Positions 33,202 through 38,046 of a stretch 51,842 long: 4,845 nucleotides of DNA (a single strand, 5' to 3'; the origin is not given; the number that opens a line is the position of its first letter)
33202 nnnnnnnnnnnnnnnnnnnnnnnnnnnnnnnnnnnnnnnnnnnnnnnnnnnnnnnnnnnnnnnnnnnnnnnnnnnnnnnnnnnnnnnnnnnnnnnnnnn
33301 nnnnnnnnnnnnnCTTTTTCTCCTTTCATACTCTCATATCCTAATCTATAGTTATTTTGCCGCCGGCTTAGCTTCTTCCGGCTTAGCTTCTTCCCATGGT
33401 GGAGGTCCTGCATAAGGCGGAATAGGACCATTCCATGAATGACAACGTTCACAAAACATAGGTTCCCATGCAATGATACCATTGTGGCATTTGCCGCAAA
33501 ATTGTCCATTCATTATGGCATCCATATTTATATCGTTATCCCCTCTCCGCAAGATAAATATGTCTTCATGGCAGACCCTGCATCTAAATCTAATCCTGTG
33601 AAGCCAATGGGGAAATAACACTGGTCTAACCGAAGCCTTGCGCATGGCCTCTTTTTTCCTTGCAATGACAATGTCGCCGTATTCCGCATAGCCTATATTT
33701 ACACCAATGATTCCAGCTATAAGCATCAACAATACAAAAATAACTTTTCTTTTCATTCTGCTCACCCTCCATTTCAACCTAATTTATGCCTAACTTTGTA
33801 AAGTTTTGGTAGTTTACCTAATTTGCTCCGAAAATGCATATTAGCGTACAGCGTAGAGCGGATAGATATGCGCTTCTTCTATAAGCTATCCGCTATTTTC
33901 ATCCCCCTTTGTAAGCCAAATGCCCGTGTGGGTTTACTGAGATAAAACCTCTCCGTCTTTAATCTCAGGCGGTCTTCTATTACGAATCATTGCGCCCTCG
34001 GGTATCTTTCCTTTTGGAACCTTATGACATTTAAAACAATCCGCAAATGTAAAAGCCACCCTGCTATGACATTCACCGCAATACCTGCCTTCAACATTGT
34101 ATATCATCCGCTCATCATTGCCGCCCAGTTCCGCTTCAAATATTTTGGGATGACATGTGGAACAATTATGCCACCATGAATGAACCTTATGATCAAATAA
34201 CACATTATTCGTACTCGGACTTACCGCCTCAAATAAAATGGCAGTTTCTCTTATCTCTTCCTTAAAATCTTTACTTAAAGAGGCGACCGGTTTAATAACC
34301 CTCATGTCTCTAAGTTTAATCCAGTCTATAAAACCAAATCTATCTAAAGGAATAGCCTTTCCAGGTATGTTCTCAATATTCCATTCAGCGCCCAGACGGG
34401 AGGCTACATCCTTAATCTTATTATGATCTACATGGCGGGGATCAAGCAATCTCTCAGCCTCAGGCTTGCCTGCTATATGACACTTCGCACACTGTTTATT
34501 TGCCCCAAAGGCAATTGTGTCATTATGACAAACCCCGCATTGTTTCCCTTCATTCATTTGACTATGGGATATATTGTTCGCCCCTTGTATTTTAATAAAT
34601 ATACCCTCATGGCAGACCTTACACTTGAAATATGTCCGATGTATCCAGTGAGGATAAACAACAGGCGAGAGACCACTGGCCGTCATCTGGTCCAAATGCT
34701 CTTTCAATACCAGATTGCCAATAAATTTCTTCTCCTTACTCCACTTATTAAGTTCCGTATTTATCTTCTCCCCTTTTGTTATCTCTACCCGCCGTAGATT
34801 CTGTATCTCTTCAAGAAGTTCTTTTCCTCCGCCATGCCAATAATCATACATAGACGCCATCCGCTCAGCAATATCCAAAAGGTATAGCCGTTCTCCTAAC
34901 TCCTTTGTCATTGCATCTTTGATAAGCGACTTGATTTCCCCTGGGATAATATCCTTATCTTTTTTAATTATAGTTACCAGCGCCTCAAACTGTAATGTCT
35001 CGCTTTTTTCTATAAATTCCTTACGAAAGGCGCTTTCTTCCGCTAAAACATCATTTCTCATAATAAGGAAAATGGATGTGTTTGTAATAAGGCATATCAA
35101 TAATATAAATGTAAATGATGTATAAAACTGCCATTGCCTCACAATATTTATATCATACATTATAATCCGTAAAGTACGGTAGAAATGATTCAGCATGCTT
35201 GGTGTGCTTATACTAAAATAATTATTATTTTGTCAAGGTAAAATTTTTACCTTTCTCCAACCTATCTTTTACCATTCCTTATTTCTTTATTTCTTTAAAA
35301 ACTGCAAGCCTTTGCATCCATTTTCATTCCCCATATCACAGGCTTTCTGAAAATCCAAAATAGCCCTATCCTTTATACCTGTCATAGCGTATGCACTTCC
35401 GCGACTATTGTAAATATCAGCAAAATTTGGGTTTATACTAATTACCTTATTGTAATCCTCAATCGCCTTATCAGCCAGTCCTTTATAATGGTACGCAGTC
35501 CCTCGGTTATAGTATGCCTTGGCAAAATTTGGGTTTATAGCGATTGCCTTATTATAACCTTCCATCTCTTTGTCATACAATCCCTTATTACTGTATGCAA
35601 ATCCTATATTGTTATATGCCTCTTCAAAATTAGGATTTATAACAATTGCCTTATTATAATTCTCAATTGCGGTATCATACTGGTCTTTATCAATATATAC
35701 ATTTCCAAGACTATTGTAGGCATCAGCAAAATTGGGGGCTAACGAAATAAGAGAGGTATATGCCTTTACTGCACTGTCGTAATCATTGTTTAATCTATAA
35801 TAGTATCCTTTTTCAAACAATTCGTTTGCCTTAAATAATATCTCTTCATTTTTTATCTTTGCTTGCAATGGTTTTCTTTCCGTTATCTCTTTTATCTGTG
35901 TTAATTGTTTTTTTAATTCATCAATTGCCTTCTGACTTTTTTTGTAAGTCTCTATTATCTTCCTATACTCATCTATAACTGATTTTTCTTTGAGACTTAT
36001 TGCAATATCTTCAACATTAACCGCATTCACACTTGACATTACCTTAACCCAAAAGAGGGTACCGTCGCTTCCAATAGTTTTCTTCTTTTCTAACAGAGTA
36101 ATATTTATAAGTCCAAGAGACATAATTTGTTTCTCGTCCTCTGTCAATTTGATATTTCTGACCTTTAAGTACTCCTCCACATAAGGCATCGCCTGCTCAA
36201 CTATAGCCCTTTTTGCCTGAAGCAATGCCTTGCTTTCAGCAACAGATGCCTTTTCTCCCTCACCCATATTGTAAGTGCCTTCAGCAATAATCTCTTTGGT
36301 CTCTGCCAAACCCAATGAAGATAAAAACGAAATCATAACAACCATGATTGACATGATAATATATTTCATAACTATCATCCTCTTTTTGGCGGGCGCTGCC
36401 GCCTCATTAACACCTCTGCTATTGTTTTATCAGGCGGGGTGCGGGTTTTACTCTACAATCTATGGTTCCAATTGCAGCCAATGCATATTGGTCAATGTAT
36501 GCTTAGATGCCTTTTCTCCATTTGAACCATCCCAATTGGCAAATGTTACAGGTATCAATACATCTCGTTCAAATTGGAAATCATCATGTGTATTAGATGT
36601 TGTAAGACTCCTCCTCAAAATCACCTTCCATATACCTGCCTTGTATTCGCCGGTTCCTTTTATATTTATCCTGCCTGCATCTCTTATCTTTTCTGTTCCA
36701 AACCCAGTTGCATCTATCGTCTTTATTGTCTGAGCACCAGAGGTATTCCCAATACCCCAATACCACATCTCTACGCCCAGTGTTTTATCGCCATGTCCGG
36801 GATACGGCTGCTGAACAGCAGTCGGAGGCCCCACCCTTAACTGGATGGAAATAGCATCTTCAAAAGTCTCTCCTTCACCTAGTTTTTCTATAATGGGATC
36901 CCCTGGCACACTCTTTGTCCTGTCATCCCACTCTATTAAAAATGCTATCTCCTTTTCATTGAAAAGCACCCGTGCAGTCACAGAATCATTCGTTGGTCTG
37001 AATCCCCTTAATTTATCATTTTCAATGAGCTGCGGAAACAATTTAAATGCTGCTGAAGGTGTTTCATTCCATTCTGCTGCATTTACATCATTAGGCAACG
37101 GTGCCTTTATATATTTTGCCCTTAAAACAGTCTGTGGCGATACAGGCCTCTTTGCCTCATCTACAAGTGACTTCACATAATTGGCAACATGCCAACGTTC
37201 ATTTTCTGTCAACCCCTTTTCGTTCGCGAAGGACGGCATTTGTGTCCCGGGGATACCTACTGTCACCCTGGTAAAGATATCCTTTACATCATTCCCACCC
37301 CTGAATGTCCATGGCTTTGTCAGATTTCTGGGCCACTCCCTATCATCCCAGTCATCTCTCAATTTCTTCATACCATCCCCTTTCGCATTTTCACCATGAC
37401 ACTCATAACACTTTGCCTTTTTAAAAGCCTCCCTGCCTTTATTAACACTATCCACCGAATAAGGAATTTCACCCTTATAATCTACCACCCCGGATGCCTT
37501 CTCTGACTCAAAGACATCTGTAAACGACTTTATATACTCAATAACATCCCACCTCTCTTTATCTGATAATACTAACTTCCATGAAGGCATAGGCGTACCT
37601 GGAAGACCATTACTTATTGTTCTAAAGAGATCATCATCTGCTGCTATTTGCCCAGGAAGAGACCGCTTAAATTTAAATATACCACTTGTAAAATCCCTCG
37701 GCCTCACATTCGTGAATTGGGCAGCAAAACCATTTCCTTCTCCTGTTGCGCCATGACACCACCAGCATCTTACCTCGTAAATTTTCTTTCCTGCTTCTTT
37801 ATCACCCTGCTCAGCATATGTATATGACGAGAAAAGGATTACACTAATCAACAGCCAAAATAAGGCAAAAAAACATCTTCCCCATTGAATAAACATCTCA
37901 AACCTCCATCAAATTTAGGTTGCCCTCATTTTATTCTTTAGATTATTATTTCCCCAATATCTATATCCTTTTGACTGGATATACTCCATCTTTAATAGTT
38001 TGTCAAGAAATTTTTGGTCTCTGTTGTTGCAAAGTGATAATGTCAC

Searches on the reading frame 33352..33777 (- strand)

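Call 25: search_protein_families(library=pfam, proteins=[window:33352-33777:-], max_evalue=0.01)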
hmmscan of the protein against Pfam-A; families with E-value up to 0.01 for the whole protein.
window:33352-33777:- (141 aa): 3 families
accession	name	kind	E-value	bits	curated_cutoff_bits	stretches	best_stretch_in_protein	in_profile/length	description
PF14522.11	Cytochrome_C7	-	4.4e-12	46.1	24.8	1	53-114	1-67/67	Cytochrome c7 and related cytochrome c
PF02085.21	Cytochrom_CIII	-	9e-05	23.2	22.9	1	38-99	6-54/101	Class III cytochrome C family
PF14537.11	Cytochrom_c3_2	-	0.0022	18.9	25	1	65-114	28-79/79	Cytochrome c3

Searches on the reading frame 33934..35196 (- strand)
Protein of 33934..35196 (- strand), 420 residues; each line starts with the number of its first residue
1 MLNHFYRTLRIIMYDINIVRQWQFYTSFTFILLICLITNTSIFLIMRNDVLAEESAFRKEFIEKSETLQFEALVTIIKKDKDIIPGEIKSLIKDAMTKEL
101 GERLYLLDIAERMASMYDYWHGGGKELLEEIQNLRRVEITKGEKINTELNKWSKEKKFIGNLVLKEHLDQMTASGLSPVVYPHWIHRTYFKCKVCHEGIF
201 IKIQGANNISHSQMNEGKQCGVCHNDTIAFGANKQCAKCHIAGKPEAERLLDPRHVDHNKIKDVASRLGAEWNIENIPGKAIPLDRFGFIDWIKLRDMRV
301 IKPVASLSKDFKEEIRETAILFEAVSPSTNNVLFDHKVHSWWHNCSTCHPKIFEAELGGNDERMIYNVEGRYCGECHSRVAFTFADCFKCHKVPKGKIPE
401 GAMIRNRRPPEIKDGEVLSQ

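Call 24: search_solved_structures(query=window:33934-35196:-, max_evalue=1, show_alignments=1)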
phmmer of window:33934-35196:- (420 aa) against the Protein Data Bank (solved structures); distinct sequences matched with E-value up to 1: 23.
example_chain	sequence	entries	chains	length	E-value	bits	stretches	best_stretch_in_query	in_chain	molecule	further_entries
3ov0_A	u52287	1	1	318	9.9e-41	143.2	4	174-246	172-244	Cytochrome c family protein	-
3oue_A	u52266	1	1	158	3.9e-23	85.3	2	174-246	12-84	Cytochrome c family protein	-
3ouq_A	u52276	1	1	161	1.1e-18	70.6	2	174-240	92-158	Cytochrome c family protein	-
1rwj_A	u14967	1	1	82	1e-11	47.6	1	174-240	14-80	Cytochrome c family protein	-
3bxu_A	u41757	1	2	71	0.003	19.8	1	328-392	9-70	Cytochrome c3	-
3h4n_A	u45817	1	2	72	0.0056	18.9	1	327-392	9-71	Cytochrome c7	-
3h33_A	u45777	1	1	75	0.022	16.9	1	175-244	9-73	Cytochrome c7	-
4hb8_A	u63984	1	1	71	0.066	15.3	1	178-240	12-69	PpcA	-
4hb6_A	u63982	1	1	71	0.067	15.3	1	178-240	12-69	PpcA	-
1os6_A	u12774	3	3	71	0.069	15.3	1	178-240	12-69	PpcA | Cytochrome c3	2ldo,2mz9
3sj0_X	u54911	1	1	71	0.07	15.2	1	178-240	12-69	CYTOCHROME C7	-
4haj_A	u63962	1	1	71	0.079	15.1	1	178-240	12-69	PpcA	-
3sj1_X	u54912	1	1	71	0.1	14.7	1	178-240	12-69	CYTOCHROME C7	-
3sel_X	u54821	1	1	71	0.11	14.6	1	178-240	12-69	CYTOCHROME C7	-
2n91_A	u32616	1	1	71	0.12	14.5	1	178-240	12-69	Cytochrome C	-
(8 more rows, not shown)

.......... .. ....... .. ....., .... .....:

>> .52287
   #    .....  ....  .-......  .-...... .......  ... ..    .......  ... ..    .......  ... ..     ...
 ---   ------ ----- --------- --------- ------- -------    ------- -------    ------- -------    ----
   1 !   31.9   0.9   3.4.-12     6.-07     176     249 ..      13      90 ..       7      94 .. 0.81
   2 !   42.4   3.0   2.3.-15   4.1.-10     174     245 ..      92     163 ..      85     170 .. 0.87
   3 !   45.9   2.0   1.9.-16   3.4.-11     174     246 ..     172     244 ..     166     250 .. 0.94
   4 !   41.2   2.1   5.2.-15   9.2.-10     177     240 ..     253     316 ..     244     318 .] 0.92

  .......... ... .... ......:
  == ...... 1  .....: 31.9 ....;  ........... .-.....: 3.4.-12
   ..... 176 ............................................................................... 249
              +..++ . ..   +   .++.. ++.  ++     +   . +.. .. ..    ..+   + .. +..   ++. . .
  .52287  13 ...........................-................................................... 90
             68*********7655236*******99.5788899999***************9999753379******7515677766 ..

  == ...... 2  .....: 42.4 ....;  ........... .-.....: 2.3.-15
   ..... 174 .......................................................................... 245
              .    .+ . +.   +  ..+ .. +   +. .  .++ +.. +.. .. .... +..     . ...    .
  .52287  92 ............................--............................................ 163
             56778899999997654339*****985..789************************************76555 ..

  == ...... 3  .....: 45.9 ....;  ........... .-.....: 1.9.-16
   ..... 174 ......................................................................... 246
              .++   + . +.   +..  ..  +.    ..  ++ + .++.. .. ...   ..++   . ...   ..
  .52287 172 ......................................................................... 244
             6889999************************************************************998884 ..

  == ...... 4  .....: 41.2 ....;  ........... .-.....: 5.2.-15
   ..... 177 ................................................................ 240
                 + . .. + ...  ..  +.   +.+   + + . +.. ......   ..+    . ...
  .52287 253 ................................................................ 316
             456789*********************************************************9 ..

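Call 25: search_protein_families(library=pfam, proteins=[window:33934-35196:-], max_evalue=0.01)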
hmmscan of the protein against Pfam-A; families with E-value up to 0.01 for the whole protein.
window:33934-35196:- (420 aa): 2 families
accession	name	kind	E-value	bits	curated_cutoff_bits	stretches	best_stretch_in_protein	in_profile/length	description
PF14522.11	Cytochrome_C7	-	1.5e-21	76.4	24.8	2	179-240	1-66/67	Cytochrome c7 and related cytochrome c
PF02085.21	Cytochrom_CIII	-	2.7e-06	28.1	22.9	0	327-351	16-39/101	Class III cytochrome C family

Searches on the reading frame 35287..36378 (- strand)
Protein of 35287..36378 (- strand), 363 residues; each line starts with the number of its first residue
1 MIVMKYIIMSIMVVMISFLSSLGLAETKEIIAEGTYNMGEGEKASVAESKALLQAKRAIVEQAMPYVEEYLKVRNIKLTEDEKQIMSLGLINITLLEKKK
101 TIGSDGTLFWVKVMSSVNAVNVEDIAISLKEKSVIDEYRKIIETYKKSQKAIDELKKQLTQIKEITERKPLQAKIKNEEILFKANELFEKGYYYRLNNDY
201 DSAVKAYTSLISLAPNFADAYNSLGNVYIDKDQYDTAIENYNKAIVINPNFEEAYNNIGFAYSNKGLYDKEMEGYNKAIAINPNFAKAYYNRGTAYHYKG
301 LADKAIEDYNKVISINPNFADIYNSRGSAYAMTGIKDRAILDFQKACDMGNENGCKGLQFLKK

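Call 25: search_protein_families(library=pfam, proteins=[window:35287-36378:-], max_evalue=0.01)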
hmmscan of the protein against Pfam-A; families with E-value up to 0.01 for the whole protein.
window:35287-36378:- (363 aa): 16 families
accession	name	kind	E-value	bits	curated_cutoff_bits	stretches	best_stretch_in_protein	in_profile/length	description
PF13414.12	TPR_11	-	3.1e-37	126.4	26.8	4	225-266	1-42/42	TPR repeat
PF00515.34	TPR_1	-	1.2e-35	120.3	27.8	4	286-319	1-34/34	Tetratricopeptide repeat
PF07719.23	TPR_2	-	3.6e-29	98.9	27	3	286-318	1-33/34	Tetratricopeptide repeat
PF13431.12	TPR_17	-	1.7e-28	96.9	24.4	4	275-307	2-34/34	Tetratricopeptide repeat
PF13181.12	TPR_8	-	9.1e-28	94.5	25.7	4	286-318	1-33/34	Tetratricopeptide repeat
PF13432.12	TPR_16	-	2.8e-14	53.7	32.7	2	190-249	3-62/65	Tetratricopeptide repeat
PF13424.12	TPR_12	-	5e-12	46.3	30.1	1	218-280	3-66/77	Tetratricopeptide repeat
PF13428.12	TPR_14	-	8.2e-12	45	23.5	0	219-256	2-39/44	Tetratricopeptide repeat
PF14559.12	TPR_19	-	1.3e-09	38.7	25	1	197-251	4-58/68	Tetratricopeptide repeat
PF13174.12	TPR_6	-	2.2e-09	37.8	26.3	0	288-318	2-32/33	Tetratricopeptide repeat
PF13371.12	TPR_9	-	2.1e-08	34.5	35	0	195-250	6-61/73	Tetratricopeptide repeat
PF13176.12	TPR_7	-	2.7e-05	24.3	27.9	0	194-219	9-34/36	Tetratricopeptide repeat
PF13374.12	TPR_10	-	2.8e-05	24.4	27.5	0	218-245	2-29/42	Tetratricopeptide repeat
PF24575.1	TPR_Slam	-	4.4e-05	24.3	35.2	0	188-237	51-100/104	Surface lipoprotein assembly modifier, N-terminal TPR repeats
PF10516.15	SHNi-TPR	-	0.0035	17.3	21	0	218-245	1-28/38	SHNi-TPR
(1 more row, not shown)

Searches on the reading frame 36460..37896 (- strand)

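Call 25: search_protein_families(library=pfam, proteins=[window:36460-37896:-], max_evalue=0.01)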
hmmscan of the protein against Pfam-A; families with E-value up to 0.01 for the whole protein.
window:36460-37896:- (478 aa): 3 families
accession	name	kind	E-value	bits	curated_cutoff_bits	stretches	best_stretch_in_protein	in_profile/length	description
PF00034.26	Cytochrom_C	-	2e-21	77.5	21.3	2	152-244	2-89/90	Cytochrome c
PF13442.11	Cytochrome_CBB3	-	4.3e-21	75.4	27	2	33-122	3-68/68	Cytochrome C oxidase, cbb3-type, subunit III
PF09459.16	EB_dh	-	4.4e-14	53.5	33.3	1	276-466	4-235/236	Ethylbenzene dehydrogenase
